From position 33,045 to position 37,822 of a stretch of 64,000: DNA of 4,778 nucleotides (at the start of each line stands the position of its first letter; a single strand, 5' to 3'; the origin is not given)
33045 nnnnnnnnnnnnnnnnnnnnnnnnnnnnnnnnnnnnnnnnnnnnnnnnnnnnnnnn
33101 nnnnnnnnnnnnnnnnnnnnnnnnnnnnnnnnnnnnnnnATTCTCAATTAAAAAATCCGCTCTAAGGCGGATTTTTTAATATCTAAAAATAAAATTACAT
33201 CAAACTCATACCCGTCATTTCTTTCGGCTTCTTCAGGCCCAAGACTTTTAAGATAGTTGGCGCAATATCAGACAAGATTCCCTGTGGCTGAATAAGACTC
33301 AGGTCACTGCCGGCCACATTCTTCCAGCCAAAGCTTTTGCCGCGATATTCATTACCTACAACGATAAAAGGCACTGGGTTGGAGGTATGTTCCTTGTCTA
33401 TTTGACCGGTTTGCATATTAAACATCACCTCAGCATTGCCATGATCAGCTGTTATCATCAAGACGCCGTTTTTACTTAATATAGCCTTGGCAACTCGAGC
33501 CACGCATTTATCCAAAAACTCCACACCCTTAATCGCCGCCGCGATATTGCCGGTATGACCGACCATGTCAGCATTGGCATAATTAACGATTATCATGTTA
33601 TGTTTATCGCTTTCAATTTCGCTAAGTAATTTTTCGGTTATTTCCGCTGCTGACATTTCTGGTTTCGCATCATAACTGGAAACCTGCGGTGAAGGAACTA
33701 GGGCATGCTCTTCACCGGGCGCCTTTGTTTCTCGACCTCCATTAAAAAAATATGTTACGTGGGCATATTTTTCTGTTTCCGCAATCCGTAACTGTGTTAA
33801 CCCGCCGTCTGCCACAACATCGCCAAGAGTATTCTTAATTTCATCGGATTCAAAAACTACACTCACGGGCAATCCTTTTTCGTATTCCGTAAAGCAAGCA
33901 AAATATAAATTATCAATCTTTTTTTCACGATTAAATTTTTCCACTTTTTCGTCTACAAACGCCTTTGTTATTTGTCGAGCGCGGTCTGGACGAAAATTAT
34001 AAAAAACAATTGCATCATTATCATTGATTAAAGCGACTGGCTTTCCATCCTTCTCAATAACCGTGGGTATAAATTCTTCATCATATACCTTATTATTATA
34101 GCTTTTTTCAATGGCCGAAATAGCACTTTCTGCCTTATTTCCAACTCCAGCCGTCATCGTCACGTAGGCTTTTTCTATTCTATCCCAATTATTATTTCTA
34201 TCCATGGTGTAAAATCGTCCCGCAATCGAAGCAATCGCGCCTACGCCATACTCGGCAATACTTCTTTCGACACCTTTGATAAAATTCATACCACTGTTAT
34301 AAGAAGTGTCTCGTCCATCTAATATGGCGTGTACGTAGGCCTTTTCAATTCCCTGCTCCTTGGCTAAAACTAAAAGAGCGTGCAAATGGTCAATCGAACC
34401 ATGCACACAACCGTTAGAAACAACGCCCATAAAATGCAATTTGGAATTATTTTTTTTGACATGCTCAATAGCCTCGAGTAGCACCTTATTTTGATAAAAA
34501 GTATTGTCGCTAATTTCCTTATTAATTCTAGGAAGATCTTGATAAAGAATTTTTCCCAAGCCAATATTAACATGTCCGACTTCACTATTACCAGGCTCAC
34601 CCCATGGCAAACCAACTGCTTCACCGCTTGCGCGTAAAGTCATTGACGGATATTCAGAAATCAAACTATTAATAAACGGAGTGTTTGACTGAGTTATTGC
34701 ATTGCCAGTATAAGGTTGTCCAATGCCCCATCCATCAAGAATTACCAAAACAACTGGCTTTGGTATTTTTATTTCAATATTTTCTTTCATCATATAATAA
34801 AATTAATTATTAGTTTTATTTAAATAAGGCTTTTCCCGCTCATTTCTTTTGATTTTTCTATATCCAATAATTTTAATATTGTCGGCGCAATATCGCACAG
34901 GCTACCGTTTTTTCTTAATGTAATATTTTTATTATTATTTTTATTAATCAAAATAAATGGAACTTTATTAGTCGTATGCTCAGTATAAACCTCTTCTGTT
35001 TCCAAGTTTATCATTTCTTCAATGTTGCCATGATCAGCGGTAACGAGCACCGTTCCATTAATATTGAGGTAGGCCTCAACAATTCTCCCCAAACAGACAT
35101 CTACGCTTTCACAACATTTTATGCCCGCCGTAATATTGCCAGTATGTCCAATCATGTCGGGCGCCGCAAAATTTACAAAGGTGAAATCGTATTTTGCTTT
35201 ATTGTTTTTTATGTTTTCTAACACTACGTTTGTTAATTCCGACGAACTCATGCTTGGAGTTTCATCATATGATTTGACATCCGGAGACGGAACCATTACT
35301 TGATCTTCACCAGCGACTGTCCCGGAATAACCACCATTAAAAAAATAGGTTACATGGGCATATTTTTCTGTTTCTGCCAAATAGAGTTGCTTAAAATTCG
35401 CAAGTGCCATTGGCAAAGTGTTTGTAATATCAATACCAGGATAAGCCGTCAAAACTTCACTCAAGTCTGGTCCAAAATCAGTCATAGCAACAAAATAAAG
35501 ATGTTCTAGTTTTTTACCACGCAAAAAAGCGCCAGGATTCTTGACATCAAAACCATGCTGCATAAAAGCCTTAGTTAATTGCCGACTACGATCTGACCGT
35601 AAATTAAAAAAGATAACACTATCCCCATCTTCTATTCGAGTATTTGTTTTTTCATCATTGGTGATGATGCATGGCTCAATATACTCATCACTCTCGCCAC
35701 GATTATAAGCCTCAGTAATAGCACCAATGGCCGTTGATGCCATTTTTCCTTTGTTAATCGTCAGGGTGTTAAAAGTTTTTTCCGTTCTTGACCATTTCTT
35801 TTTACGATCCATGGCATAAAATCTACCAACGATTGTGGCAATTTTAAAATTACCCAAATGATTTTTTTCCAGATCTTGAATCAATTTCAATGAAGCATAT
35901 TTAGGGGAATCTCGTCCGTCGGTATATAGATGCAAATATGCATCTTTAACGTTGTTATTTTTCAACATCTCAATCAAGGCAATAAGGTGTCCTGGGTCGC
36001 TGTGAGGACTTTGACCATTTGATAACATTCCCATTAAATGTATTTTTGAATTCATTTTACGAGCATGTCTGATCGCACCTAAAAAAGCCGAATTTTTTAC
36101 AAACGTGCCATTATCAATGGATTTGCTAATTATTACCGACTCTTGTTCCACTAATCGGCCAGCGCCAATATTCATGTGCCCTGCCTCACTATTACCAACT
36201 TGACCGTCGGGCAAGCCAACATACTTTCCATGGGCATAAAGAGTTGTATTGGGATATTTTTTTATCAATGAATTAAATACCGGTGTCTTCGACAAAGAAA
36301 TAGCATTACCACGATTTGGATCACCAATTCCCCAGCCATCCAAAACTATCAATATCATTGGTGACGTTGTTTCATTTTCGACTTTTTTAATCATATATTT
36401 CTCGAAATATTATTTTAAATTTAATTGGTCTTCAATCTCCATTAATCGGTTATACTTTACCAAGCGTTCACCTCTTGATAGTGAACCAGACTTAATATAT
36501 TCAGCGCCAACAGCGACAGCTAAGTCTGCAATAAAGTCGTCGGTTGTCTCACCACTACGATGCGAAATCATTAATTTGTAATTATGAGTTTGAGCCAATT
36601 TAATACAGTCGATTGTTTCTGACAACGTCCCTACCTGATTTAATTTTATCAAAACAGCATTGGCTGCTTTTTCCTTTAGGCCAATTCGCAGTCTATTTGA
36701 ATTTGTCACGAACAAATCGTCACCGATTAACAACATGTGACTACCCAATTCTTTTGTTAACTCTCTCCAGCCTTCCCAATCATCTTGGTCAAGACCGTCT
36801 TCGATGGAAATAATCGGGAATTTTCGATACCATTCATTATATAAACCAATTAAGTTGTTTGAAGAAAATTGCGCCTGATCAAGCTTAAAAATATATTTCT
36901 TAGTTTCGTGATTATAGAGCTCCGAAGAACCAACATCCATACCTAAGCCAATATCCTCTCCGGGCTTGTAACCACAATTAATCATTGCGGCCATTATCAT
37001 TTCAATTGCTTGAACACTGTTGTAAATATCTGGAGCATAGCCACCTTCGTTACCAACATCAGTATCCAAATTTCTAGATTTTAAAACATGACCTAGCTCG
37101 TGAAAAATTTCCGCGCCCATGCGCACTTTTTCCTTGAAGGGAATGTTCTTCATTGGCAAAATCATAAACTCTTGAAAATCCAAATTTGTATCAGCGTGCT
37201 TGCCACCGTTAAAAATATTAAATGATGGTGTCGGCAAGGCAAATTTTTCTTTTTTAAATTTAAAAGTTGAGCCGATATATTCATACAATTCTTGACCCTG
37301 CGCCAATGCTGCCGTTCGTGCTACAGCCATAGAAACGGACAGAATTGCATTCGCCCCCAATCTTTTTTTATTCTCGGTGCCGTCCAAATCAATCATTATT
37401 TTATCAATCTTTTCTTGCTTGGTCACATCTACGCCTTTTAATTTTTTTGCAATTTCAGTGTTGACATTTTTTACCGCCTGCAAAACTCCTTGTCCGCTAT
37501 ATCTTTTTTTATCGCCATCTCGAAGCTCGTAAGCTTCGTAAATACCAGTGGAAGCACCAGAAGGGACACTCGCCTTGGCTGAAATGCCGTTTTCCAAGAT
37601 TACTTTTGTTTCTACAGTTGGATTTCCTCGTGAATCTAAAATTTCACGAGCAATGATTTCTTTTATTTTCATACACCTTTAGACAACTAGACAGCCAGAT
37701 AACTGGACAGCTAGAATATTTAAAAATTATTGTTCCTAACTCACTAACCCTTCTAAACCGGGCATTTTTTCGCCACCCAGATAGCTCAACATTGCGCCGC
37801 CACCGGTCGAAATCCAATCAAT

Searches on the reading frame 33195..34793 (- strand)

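Call 52: search_protein_families(library=pfam, proteins=[window:33195-34793:-], max_evalue=0.0001)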
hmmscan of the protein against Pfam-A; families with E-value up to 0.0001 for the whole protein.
window:33195-34793:- (532 aa): 3 families
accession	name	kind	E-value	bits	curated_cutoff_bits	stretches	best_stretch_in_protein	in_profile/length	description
PF06415.18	iPGM_N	-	2.9e-80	269.3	27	1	90-306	1-217/217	BPG-independent PGAM N-terminus (iPGM_N)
PF01676.23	Metalloenzyme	-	1.7e-76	257.5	24.3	1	12-522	1-252/252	Metalloenzyme superfamily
PF00884.28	Sulfatase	-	6.7e-05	22.8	25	0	415-519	201-300/301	Sulfatase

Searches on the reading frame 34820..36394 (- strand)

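Call 52: search_protein_families(library=pfam, proteins=[window:34820-36394:-], max_evalue=0.0001)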
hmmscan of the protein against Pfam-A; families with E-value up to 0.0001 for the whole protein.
window:34820-36394:- (524 aa): 3 families
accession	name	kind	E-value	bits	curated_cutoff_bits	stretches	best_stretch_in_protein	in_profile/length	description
PF01676.23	Metalloenzyme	-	2.5e-72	243.9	24.3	1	12-513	2-251/252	Metalloenzyme superfamily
PF06415.18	iPGM_N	-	2e-62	211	27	1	89-307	1-215/217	BPG-independent PGAM N-terminus (iPGM_N)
PF00884.28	Sulfatase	-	4.9e-05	23.2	25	0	420-512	202-301/301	Sulfatase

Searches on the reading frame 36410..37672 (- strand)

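Call 53: search_protein_families(library=pfam, proteins=[window:36410-37672:-], max_evalue=0.0001)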
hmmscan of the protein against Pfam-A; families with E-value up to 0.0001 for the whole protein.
window:36410-37672:- (420 aa): 2 families
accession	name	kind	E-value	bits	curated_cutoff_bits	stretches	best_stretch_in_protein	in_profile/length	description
PF00113.28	Enolase_C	-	2e-102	342.9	21.5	1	144-418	2-282/296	Enolase, C-terminal TIM barrel domain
PF03952.21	Enolase_N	-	7.5e-58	194.8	35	1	3-133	1-131/131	Enolase, N-terminal domain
